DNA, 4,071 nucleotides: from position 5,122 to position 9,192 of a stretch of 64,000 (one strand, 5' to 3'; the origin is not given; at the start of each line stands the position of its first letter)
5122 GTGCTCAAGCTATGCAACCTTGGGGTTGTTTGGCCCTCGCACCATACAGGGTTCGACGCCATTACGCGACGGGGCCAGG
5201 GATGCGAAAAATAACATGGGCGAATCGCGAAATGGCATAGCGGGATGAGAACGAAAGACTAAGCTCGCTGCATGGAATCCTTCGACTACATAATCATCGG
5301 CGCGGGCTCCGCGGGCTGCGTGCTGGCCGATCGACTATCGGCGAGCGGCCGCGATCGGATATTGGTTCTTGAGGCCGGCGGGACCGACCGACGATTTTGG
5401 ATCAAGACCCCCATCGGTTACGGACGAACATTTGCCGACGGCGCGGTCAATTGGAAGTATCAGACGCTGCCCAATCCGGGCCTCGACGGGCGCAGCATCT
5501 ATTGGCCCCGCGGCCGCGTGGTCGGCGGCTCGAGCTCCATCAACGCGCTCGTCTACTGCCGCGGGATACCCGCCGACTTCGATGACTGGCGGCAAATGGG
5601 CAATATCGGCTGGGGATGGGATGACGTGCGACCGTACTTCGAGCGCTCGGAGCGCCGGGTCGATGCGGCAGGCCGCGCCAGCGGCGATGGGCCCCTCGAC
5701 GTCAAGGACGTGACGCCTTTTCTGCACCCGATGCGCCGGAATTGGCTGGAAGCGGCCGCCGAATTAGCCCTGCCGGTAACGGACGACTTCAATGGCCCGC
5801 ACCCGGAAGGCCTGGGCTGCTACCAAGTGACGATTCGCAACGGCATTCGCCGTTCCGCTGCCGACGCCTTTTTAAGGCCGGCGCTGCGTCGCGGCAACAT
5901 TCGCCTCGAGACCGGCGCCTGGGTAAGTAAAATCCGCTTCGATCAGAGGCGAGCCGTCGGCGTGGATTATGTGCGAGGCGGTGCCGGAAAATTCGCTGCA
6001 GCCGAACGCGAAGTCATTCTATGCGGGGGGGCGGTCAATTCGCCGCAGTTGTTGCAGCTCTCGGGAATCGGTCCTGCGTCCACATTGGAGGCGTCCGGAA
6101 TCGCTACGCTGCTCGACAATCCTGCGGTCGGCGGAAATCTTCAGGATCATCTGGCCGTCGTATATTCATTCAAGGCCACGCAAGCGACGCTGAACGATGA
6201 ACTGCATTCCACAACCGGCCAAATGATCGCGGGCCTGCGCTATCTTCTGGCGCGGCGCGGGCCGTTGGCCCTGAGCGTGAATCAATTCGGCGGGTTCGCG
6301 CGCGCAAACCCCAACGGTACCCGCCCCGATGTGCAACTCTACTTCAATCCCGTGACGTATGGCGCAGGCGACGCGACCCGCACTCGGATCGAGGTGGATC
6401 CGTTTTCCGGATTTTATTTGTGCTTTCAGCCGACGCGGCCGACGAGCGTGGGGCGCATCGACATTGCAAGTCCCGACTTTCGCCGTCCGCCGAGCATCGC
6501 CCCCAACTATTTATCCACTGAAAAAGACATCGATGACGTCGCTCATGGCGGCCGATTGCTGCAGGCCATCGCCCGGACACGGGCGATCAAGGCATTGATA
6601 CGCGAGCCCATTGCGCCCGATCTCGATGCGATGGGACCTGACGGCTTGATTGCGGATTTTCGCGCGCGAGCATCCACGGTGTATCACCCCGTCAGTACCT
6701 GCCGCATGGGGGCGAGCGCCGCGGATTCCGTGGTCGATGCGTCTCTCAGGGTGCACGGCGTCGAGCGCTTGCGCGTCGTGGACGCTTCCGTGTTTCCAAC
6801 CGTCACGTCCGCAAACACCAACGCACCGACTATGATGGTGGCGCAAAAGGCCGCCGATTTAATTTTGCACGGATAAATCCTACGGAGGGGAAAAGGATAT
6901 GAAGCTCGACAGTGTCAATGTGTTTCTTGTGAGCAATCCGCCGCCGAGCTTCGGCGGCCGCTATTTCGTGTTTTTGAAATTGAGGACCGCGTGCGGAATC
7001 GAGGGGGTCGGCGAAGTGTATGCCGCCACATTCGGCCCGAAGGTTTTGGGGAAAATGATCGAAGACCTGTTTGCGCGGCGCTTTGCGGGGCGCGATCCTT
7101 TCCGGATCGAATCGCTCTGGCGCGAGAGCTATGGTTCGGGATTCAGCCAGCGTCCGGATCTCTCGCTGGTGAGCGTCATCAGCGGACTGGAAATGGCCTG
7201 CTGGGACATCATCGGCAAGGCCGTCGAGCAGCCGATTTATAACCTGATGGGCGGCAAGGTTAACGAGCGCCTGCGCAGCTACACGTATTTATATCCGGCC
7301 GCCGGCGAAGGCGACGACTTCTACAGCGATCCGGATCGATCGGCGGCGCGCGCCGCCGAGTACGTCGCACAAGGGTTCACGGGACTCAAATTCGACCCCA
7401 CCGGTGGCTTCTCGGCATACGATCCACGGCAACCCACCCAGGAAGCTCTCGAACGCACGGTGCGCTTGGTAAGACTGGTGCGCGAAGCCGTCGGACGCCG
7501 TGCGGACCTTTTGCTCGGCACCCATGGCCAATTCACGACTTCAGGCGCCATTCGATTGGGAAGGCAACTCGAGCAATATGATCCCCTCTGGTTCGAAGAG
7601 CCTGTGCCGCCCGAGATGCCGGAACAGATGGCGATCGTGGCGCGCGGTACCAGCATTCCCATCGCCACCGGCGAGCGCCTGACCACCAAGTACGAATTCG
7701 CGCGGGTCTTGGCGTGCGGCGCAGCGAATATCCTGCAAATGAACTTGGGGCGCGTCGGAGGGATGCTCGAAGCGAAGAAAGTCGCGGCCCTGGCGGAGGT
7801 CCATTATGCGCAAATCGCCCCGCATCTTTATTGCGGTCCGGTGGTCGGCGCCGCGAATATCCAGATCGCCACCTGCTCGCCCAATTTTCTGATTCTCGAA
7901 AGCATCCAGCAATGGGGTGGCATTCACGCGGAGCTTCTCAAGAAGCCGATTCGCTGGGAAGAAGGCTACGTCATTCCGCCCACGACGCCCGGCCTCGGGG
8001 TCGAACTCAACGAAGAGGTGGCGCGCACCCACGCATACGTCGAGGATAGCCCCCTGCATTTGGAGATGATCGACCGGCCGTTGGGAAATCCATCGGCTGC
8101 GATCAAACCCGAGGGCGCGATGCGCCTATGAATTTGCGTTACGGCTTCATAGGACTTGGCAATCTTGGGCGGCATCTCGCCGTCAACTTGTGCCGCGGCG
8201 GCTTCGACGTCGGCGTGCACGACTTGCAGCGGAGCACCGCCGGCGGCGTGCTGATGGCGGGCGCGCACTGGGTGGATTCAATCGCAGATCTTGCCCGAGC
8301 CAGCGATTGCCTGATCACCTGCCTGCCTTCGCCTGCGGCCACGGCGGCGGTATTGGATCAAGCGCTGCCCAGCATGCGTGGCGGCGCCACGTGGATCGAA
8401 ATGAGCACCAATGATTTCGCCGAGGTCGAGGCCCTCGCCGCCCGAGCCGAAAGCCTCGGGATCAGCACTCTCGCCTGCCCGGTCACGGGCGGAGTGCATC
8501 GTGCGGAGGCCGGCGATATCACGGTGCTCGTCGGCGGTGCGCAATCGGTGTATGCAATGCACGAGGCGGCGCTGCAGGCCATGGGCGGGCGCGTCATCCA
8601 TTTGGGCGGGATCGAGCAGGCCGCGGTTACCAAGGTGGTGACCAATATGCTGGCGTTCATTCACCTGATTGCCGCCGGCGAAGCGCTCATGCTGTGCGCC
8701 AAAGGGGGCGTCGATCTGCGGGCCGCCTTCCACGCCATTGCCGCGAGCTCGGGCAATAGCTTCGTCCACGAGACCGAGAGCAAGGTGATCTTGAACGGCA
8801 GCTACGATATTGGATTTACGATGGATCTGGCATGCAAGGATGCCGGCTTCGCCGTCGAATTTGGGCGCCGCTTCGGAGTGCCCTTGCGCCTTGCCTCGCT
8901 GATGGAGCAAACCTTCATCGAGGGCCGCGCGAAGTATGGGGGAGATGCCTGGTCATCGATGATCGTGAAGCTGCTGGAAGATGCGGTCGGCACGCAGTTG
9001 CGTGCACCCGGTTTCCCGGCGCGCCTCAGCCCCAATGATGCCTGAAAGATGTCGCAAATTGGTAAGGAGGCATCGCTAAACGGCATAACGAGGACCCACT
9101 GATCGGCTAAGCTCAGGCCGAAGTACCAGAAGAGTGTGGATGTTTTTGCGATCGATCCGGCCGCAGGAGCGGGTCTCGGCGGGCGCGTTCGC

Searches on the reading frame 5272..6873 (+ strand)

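Call 55: search_protein_families(library=pfam, proteins=[window:5272-6873:+], max_evalue=0.000001)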
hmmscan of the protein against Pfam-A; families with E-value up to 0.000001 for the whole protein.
window:5272-6873:+ (534 aa): 2 families
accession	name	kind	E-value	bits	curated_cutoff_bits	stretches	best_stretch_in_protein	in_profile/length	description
PF00732.25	GMC_oxred_N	-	5.2e-55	187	23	1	4-294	1-217/218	GMC oxidoreductase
PF05199.19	GMC_oxred_C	-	1e-36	127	24.6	1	390-524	1-139/139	GMC oxidoreductase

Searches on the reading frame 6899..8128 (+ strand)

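Call 55: search_protein_families(library=pfam, proteins=[window:6899-8128:+], max_evalue=0.000001)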
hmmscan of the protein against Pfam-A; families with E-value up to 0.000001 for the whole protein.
window:6899-8128:+ (410 aa): 2 families
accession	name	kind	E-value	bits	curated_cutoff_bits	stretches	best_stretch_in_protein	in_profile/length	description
PF13378.12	MR_MLE_C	-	3e-61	207.4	29.4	1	149-374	3-219/219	Enolase C-terminal domain-like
PF02746.21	MR_MLE_N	-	1.1e-13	51.8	22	1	22-118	27-117/117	Mandelate racemase / muconate lactonizing enzyme, N-terminal domain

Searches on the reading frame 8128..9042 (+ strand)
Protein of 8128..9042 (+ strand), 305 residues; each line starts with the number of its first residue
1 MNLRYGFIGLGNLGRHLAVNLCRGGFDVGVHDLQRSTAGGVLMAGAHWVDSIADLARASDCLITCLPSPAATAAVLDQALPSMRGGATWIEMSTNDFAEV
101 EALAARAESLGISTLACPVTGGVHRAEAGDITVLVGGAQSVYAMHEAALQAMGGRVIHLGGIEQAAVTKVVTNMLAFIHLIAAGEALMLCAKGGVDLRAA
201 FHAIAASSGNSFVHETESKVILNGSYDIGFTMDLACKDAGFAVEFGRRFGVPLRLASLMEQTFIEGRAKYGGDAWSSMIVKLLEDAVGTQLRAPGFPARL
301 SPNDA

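Call 55: search_protein_families(library=pfam, proteins=[window:8128-9042:+], max_evalue=0.000001)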
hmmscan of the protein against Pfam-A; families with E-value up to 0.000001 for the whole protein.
window:8128-9042:+ (305 aa): 3 families
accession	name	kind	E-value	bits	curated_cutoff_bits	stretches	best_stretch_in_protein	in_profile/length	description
PF03446.21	NAD_binding_2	-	1.3e-35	123.2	21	1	5-160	2-161/161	NAD binding domain of 6-phosphogluconate dehydrogenase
PF14833.11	NAD_binding_11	-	5.8e-28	98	30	1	165-283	3-122/122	NAD-binding of NADP-dependent 3-hydroxyisobutyrate dehydrogenase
PF02826.25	2-Hacid_dh_C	-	1.1e-07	31.8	25.1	1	4-115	38-149/178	D-isomer specific 2-hydroxyacid dehydrogenase, NAD binding domain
